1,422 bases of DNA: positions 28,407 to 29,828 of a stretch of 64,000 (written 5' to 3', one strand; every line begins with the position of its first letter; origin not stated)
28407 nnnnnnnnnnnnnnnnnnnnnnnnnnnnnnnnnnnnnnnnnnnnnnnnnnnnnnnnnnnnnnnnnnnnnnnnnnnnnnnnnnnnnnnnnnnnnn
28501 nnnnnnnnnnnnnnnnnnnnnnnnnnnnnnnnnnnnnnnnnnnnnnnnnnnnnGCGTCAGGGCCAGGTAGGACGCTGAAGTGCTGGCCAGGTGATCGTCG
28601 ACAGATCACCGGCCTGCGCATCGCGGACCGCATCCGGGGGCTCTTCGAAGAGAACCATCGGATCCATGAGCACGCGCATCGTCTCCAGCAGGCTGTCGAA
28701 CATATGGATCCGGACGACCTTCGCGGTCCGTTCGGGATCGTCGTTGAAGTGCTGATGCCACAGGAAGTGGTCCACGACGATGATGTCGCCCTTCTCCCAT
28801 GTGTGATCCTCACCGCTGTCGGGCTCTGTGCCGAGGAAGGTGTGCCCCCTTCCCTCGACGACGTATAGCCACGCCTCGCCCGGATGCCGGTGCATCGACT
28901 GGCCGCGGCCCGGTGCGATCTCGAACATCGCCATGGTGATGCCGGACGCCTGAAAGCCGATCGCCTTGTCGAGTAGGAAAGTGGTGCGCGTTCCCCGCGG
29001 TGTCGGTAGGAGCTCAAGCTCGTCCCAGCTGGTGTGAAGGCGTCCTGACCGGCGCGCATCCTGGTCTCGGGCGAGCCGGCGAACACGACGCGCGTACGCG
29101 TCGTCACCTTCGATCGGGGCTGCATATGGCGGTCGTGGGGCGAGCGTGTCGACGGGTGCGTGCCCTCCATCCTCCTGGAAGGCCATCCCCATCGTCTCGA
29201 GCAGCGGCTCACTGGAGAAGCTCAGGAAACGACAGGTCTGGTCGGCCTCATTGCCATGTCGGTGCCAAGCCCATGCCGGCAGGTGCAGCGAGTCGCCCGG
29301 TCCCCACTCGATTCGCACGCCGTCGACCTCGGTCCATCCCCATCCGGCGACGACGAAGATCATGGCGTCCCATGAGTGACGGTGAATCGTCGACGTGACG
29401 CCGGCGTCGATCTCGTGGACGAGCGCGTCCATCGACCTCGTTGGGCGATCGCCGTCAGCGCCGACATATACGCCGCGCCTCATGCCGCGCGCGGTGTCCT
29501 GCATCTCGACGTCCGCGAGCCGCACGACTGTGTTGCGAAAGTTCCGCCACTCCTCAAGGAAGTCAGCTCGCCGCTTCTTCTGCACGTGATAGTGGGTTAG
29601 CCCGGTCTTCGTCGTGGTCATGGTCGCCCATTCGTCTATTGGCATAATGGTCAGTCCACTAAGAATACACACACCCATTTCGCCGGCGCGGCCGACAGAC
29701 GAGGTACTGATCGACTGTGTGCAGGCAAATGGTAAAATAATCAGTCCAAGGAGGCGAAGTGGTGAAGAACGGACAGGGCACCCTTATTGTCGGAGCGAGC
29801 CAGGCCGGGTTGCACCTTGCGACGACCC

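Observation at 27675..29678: Orphan Pch2/TRIP13-like AAA+ ATPase operonically coupled to a bicupin ring-cleavage dioxygenase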

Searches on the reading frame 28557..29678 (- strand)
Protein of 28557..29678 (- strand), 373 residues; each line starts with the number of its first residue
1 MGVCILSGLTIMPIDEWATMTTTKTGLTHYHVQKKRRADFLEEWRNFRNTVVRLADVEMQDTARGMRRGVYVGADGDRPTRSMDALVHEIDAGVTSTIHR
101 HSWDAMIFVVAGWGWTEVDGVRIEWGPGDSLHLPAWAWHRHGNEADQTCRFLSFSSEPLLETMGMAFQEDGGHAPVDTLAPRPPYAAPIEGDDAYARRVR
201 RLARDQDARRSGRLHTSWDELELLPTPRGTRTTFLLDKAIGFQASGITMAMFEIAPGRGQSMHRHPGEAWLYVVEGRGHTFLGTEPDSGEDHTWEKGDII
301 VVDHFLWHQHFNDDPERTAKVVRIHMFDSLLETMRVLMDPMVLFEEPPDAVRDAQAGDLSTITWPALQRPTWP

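Call 3: search_protein_families(library=pfam, proteins=[window:28557-29678:-], max_evalue=0.01)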
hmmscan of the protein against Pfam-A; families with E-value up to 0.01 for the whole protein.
window:28557-29678:- (373 aa): 5 families
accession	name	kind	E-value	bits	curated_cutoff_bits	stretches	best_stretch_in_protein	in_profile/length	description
PF07883.17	Cupin_2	-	2.1e-27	95.1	27.2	2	88-153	3-68/70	Cupin domain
PF00190.28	Cupin_1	-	5.8e-07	29.6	22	1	229-316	14-105/151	Cupin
PF12973.13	Cupin_7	-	8e-07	29.3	27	1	216-280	6-66/105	ChrR Cupin-like domain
PF05899.18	Cupin_3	-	0.0015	18.6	23.5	0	247-302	7-56/74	EutQ-like cupin domain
PF02041.22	Auxin_BP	-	0.0054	16.9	21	0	248-284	45-81/167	Auxin binding protein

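Call 4: search_protein_families(library=ncbifam, proteins=[window:28557-29678:-], max_evalue=0.01)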
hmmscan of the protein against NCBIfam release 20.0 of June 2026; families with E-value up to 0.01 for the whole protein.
window:28557-29678:- (373 aa): 5 families
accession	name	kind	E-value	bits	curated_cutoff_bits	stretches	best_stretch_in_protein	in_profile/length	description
NF049978.1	AminoSalDhMabB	equivalog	4.2e-20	72.5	650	2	90-172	256-341/351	5-aminosalicylate 1,2-dioxygenase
TIGR02272.1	gentisate_1_2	equivalog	1e-17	64.1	442.1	2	80-174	79-174/336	gentisate 1,2-dioxygenase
NF049940.1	MandnitrLy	equivalog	1.2e-06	28.4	140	1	85-154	37-107/130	(R)-mandelonitrile lyase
NF008373.0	PRK11171.1-2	equivalog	0.0074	15.5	445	0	101-151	88-138/274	(S)-ureidoglycine aminohydrolase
TIGR03404.1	bicupin_oxalic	subfamily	0.0096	15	254.2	0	242-308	239-307/367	bicupin, oxalate decarboxylase family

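Call 5: search_protein_families(library=padloc, proteins=[window:28557-29678:-], max_evalue=0.01)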
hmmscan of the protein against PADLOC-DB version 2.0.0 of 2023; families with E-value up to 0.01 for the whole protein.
window:28557-29678:- (373 aa): 0 families

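Call 22: find_homologous_proteins(query=window:28557-29621:-, max_evalue=0.00001)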
Query window:28557-29621:- (354 aa): 702 proteins with E <= 0.00001 among 6966 candidates; the best 120 are listed.
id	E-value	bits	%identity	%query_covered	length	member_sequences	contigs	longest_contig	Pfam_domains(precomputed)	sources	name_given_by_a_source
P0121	4.4e-245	831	100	100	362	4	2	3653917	PF07883.18,PF00190.29,PF12973.14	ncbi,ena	-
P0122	2.9e-214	729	87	100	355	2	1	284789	PF07883.18,PF00190.29,PF12973.14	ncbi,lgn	ncbi:MAG: cupin domain-containing protein [Mycobacteriales bacterium]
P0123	1.3e-213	727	87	100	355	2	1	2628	PF07883.18,PF00190.29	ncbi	-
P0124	4.0e-213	725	86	100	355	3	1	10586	PF07883.18,PF00190.29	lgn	-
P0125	3.6e-212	722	85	100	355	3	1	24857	PF07883.18,PF00190.29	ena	-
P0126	8.9e-212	721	85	100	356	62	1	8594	PF07883.18,PF00190.29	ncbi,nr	ncbi:MAG: cupin domain-containing protein [Actinobacteria bacterium]|nr:cupin domain-containing prot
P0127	3.2e-211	719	85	100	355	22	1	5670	PF07883.18,PF00190.29,PF12973.14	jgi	jgi:gentisate 1,2-dioxygenase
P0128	1.4e-208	711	84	100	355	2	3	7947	PF07883.18,PF00190.29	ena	-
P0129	2.1e-204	697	84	100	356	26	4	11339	PF07883.18,PF00190.29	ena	-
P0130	3.7e-201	686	81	97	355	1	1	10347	PF07883.18,PF00190.29,PF12973.14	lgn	-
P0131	2.4e-199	680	81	100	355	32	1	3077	PF07883.18,PF12973.14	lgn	-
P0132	1.6e-198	677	80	100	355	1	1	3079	PF07883.18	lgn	-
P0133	4.1e-198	676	80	100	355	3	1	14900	PF07883.18,PF12973.14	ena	-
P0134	1.5e-197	674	79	97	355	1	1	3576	PF07883.18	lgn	-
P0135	4.4e-197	673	79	99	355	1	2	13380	PF07883.18,PF00190.29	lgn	-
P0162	4.8e-188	643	76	100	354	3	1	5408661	PF07883.18,PF12973.14,PF02311.26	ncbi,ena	-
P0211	3.9e-182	624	74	99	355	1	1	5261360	PF07883.18,PF02311.26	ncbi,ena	-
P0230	2.4e-180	618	75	100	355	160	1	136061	PF07883.18,PF00190.29,PF12973.14,PF02311.26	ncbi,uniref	ncbi:cupin domain-containing protein [Streptomyces sp. NPDC093676]|uniref:cupin domain-containing pr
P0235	6.1e-180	616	73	100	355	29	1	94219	PF07883.18,PF12973.14,PF02041.23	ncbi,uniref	ncbi:cupin domain-containing protein [Micromonospora sp. NPDC023966]|uniref:cupin domain-containing 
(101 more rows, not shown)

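Call 23: find_encoding_contigs(protein=P0230, flank=8000, max_places=4)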
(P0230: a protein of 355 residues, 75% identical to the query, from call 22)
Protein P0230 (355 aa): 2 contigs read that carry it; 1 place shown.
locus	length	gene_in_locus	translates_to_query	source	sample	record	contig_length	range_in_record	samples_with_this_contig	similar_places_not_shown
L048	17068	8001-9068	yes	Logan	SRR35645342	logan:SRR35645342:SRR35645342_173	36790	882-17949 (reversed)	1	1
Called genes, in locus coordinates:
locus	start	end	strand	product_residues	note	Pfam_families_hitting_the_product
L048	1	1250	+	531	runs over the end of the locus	PF06277:EutA, PF01869:BcrAD_BadFG (faint)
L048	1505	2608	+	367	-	PF01547:SBP_bac_1, PF13343:SBP_bac_6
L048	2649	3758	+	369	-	PF01547:SBP_bac_1, PF13531:SBP_bac_11, PF13416:SBP_bac_8, PF13343:SBP_bac_6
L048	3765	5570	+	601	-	PF00528:BPD_transp_1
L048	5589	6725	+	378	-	PF00005:ABC_tran, PF13304:AAA_21 (faint), PF08402:TOBE_2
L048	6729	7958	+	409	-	PF05977:MFS_3, PF07690:MFS_1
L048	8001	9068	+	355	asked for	PF12973:Cupin_7 (faint), PF00190:Cupin_1 (faint), PF02311:AraC_binding (faint), PF07883:Cupin_2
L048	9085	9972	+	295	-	PF13191:AAA_16 (faint), PF13604:AAA_30 (weak), PF00004:AAA, PF05729:NACHT (weak), PF13401:AAA_22 (weak), PF13521:AAA_28 (faint)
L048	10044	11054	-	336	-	PF00190:Cupin_1 (faint), PF07883:Cupin_2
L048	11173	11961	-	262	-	PF00392:GntR, PF14502:HTH_41 (weak), PF07729:FCD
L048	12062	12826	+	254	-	PF00596:Aldolase_II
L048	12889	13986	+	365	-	PF02423:OCD_Mu_crystall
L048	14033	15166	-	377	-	PF01408:GFO_IDH_MocA, PF02894:GFO_IDH_MocA_C (weak), PF22725:GFO_IDH_MocA_C3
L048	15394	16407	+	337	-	PF14224:DUF4331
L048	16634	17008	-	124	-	PF02537:CRCB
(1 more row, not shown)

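Call 24: find_encoding_contigs(protein=P0235, flank=8000, max_places=3)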
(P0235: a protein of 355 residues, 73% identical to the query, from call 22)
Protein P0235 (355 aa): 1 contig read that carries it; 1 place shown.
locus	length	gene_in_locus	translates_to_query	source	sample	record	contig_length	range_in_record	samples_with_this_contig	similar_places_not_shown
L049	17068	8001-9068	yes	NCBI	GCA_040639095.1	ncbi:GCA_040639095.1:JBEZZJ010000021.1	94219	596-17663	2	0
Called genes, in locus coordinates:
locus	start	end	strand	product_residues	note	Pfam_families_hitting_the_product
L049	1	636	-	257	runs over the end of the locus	PF08386:Abhydrolase_4 (faint), PF12697:Abhydrolase_6, PF00561:Abhydrolase_1, PF12146:Hydrolase_4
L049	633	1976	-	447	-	PF00206:Lyase_1, PF10397:ADSL_C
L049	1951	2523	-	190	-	PF00775:Dioxygenase_C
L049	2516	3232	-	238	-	PF12391:PCDO_beta_N, PF00775:Dioxygenase_C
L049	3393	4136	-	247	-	PF01144:CoA_trans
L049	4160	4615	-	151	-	PF01144:CoA_trans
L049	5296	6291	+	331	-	PF00190:Cupin_1 (faint), PF02311:AraC_binding (faint), PF07883:Cupin_2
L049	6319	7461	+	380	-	PF07690:MFS_1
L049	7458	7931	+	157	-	PF04191:PEMT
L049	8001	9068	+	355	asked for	PF02041:Auxin_BP (faint), PF12973:Cupin_7 (faint), PF07883:Cupin_2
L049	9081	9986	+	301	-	PF13604:AAA_30 (weak), PF13191:AAA_16 (faint), PF00004:AAA, PF07724:AAA_2 (weak), PF13238:AAA_18 (faint), PF13401:AAA_22 (weak), PF13521:AAA_28 (weak)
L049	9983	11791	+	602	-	PF02776:TPP_enzyme_N, PF02775:TPP_enzyme_C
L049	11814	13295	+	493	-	PF00171:Aldedh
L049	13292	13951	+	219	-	PF00857:Isochorismatase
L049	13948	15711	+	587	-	PF02776:TPP_enzyme_N, PF02775:TPP_enzyme_C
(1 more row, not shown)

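Call 25: find_encoding_contigs(protein=P0121, flank=3000, max_places=2)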
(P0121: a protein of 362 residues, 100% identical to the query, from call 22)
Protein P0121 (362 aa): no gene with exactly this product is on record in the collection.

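Call 33: search_solved_structures(query=window:28557-29621:-, max_evalue=0.01, show_alignments=2)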
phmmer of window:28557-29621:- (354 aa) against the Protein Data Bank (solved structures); distinct sequences matched with E-value up to 0.01: 15.
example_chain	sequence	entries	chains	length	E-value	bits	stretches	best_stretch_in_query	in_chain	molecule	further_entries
3bu7_A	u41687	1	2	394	2.9e-20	75.9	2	56-155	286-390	Gentisate 1,2-dioxygenase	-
2d40_A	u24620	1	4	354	2.3e-16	63.1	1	69-152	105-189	putative gentisate 1,2-dioxygenase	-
3nst_A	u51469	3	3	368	4.8e-12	48.9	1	62-162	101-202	Gentisate 1,2-dioxygenase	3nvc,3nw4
4fag_A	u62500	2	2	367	6.1e-12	48.5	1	63-162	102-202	Gentisate 1,2-dioxygenase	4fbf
2phd_A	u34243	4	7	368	1.2e-11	47.5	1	64-162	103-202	Gentisate 1,2-dioxygenase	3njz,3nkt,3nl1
4fah_A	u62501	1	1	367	1.5e-11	47.2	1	66-162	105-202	Gentisate 1,2-dioxygenase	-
8ch4_A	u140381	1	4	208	1.7e-05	27.3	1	71-150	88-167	5-nitrosalicylic acid 1,2-dioxygenase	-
3jzv_A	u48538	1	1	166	6.3e-05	25.5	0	198-265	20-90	uncharacterized protein Rru_A2000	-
6a55_A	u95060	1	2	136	0.0002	23.8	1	197-294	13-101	Novel protein with potential Cupin domain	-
6a53_A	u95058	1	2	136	0.0002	23.8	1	197-294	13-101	Novel protein with potential Cupin domain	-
5tfz_A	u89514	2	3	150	0.00026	23.4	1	197-293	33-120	dimethylsulfoniopropionate lyase DddK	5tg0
6l9i_A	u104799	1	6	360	0.00029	23.3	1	202-302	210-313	Oxalate decarboxylase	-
6a54_A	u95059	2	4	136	0.00095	21.6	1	197-294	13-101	Novel protein with potential Cupin domain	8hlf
3ht1_A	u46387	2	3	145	0.0021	20.5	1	70-135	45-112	RemF protein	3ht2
3ibm_A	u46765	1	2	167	0.0041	19.5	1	45-134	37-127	Cupin 2, conserved barrel domain protein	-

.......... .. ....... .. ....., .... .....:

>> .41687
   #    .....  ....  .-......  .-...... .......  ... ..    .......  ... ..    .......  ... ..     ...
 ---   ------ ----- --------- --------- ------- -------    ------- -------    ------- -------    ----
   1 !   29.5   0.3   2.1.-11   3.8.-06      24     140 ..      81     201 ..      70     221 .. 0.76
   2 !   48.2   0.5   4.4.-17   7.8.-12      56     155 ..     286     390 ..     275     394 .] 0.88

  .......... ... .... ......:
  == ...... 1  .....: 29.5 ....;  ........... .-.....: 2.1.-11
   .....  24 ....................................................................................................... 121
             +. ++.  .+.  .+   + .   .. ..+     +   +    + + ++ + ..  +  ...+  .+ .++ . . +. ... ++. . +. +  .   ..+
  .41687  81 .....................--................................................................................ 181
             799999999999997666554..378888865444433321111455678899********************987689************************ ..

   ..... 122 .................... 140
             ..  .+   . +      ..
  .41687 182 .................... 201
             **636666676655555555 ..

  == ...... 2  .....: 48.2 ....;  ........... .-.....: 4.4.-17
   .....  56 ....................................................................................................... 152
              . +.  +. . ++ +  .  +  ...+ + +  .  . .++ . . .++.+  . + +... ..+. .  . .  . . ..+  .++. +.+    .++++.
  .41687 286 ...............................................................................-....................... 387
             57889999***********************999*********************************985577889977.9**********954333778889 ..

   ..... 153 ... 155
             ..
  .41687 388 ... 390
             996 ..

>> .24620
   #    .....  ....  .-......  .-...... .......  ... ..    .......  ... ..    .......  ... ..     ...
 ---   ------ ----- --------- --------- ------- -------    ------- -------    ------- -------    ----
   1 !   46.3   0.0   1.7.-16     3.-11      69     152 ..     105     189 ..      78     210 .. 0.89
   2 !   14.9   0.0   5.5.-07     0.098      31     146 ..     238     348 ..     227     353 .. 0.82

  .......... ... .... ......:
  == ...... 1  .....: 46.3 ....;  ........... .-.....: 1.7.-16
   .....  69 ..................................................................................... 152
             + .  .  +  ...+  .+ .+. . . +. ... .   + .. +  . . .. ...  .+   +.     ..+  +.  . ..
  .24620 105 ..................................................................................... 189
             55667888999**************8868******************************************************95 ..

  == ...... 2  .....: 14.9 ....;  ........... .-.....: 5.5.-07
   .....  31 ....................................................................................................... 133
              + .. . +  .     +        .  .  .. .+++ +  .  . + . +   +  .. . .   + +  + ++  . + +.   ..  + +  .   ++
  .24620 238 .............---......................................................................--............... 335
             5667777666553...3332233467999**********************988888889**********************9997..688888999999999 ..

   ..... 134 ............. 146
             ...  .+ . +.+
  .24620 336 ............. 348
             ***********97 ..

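Call 42: predict_structure(alignment_id=A1)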
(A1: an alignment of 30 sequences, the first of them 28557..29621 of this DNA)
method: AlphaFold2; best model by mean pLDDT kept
length: 354 residues; sequences in the alignment: 30
mean_pLDDT: 75.6   pTM: 0.71
mean pLDDT of the five models: 75.6, 75.5, 72.5, 72.3, 68.2
residues with pLDDT >= 90: 67; 70-90: 176; 50-70: 75; < 50: 36
segments of 3 or more residues with pLDDT < 50: 1-3, 218-225, 309-323, 350-354
pLDDT, mean of each block of 10 residues (from residue 1): 51 65 61 82 90 59 74 95 84 90 87 86 93 76 74 92 83 86 73 70 70 60 56 85 75 88 84 89 81 90 69 45 63 71 66 31
secondary structure, 60 per line:
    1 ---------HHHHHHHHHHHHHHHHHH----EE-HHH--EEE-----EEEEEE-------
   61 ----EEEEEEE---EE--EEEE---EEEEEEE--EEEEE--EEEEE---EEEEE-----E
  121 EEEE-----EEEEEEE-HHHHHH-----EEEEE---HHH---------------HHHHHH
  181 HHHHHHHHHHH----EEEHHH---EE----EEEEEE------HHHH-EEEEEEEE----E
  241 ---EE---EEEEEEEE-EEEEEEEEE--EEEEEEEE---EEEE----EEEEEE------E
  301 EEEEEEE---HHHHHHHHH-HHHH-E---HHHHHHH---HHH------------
elements in order: H10-27 E40-42 E48-53 E65-71 E79-82 E86-92 E95-99 E102-106 E110-114 E120-124 E130-136 H138-143 E149-153 H175-191 E196-198 E211-216 H223-226 E228-235 E249-256 E258-266 E269-276 E280-283 E288-293 E300-307 H311-319 H321-324 H330-336

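Call 47: fold_search(model_id=the predicted structure, library=pdb)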
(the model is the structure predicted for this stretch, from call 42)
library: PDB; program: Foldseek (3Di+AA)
matches with E <= 10: 1975; with E <= 0.001: 940
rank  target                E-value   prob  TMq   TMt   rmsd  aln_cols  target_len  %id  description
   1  3bu7_B                3.9e-20  1.00  0.54  0.54  11.1       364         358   18  Crystal Structure and Biochemical Characterization of GDOsp, a Gentisate 1,2-Dioxygenase from Silicibacter Pomeroyi (released 2008-08-12)
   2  4fag                  6.7e-20  1.00  0.56  0.55  12.2       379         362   18  Crystal Structure of the Salicylate 1,2-dioxygenase from Pseudoaminobacter salicylatoxidans W104Y mutant in complex with (released 2012-09-26)
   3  3nl1                  7.9e-20  1.00  0.50  0.49  11.7       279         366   22  Crystal Structure of Salicylate 1,2-dioxygenase from Pseudoaminobacter salicylatoxidans Adducts with gentisate (released 2011-07-13)
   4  3njz                  7.9e-20  1.00  0.50  0.49  11.7       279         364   22  Crystal Structure of Salicylate 1,2-dioxygenase from Pseudoaminobacter salicylatoxidans Adducts with salicylate (released 2011-07-13)
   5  3nw4                  8.8e-20  1.00  0.50  0.49  11.7       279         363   22  Crystal Structure of Salicylate 1,2-dioxygenase G106A mutant from Pseudoaminobacter salicylatoxidans in complex with gen (released 2011-07-13)
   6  2phd_B                2.8e-19  1.00  0.51  0.52  13.5       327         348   20  Crystal Structure Determination of a Salicylate 1,2-Dioxygenase from Pseudaminobacter salicylatoxidans (released 2008-04-22)
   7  3bu7_A                3.0e-19  1.00  0.51  0.50  11.2       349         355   19  Crystal Structure and Biochemical Characterization of GDOsp, a Gentisate 1,2-Dioxygenase from Silicibacter Pomeroyi (released 2008-08-12)
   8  4fbf                  4.9e-19  1.00  0.50  0.52  15.2       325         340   20  Crystal Structure of the Salicylate 1,2-dioxygenase from Pseudoaminobacter salicylatoxidans W104Y mutant (released 2012-09-26)
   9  2phd_D                9.4e-19  1.00  0.52  0.53   6.0       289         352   19  Crystal Structure Determination of a Salicylate 1,2-Dioxygenase from Pseudaminobacter salicylatoxidans (released 2008-04-22)
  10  2phd_C                1.0e-18  1.00  0.51  0.52  14.4       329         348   19  Crystal Structure Determination of a Salicylate 1,2-Dioxygenase from Pseudaminobacter salicylatoxidans (released 2008-04-22)
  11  3nst                  1.1e-18  1.00  0.49  0.49  12.2       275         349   22  Crystal Structure of Salicylate 1,2-dioxygenase G106A mutant from Pseudoaminobacter salicylatoxidans (released 2011-07-13)
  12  4fah                  1.8e-18  1.00  0.49  0.49  11.8       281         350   21  Crystal Structure of the Salicylate 1,2-dioxygenase from Pseudoaminobacter salicylatoxidans A85H mutant (released 2012-09-26)
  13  2phd_A                2.3e-18  1.00  0.51  0.52  11.8       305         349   21  Crystal Structure Determination of a Salicylate 1,2-Dioxygenase from Pseudaminobacter salicylatoxidans (released 2008-04-22)
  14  6l9i_A                3.0e-18  1.00  0.55  0.58   9.0       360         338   16  Crystal Structure of Lactobacillus farciminis Oxalate Decarboxylase Formate Complex (released 2021-01-20)
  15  2uya                  4.2e-18  1.00  0.55  0.52   9.9       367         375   13  DEL162-163 mutant of Bacillus subtilis Oxalate Decarboxylase OxdC (released 2007-08-21)
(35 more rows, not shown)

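Call 54: search_dna_similar(query=window:28557-29621:-, collection=plasmids, mode=protein, max_rows=15)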
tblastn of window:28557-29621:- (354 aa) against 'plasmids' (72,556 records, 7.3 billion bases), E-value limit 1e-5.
Records with a match: 104; places in all: 121; records where one place covers at least 80% of the query: 0.
Best place of each record, by identity: <60% 104.
By first word of the organism name: Pseudosulfitobacter 17; Escherichia 13; Rhodococcus 10; Burkholderia 6; Streptomyces 5; Novosphingobium 4; Ralstonia 4; Salmonella 4; Azospirillum 3; Shinella 3; and 27 more.
By predicted mobility (MOB-suite, as given by PLSDB): non-mobilizable 68; conjugative 21; mobilizable 15.
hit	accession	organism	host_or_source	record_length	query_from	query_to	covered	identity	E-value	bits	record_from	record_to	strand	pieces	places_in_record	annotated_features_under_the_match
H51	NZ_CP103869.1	Novosphingobium humi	pure culture,soil biofilm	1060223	18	291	77%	27.9%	2e-11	72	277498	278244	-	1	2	none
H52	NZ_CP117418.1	Novosphingobium humi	Single cell,Soil from military shooting ...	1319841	18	291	77%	27.9%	2e-11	72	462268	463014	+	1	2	none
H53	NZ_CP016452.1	Sinorhizobium sp. RAC02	Microbial isolate,Algal phycosphere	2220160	31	290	73%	28.8%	1e-6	58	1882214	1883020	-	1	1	none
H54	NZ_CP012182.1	Pseudonocardia sp. EC080610-09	Apterostigma dentigerum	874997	48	293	69%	30.1%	8e-12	74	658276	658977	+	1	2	cupin domain-containing protein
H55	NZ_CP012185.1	Pseudonocardia sp. EC080619-01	Apterostigma dentigerum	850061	48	293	69%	29.9%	1e-12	139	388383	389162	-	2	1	cupin domain-containing protein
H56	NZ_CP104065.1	Alicyclobacillus dauci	cell culture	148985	15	293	79%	26.1%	4e-15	84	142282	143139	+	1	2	cupin domain-containing protein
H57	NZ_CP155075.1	Paraburkholderia sp. PREW-6R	single cell,Phlox subulata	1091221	43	311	76%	25.8%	3e-10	69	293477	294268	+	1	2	none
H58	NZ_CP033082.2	Glutamicibacter nicotianae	CompleteGenome assembly,active sludge ...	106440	25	283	73%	26.1%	9e-7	59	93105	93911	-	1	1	cupin domain-containing protein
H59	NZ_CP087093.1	Pseudosulfitobacter pseudonitzschiae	Skeletonema costatum,The surface ...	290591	46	283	67%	27.9%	2e-7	61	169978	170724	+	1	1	cupin domain-containing protein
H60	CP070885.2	Pseudosulfitobacter pseudonitzschiae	Skeletonema costatum,The surface ...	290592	46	283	67%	27.9%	2e-7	61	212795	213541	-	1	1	cupin domain-containing protein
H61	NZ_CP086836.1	Pseudosulfitobacter pseudonitzschiae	Trieres chinensis,The surface seawater ...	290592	46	283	67%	27.9%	2e-7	61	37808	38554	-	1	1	cupin domain-containing protein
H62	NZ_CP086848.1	Pseudosulfitobacter pseudonitzschiae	Skeletonema costatum,The surface ...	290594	46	283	67%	27.9%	2e-7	61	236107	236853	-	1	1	cupin domain-containing protein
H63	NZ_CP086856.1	Pseudosulfitobacter pseudonitzschiae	Skeletonema costatum,The surface ...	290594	46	283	67%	27.9%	2e-7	61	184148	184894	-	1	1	cupin domain-containing protein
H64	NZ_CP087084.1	Pseudosulfitobacter pseudonitzschiae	Mediolabrus comicus,The surface ...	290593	46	283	67%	27.9%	2e-7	61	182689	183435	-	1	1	cupin domain-containing protein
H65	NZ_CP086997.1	Pseudosulfitobacter pseudonitzschiae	Skeletonema costatum,The surface ...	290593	46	283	67%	27.9%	2e-7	61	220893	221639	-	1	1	cupin domain-containing protein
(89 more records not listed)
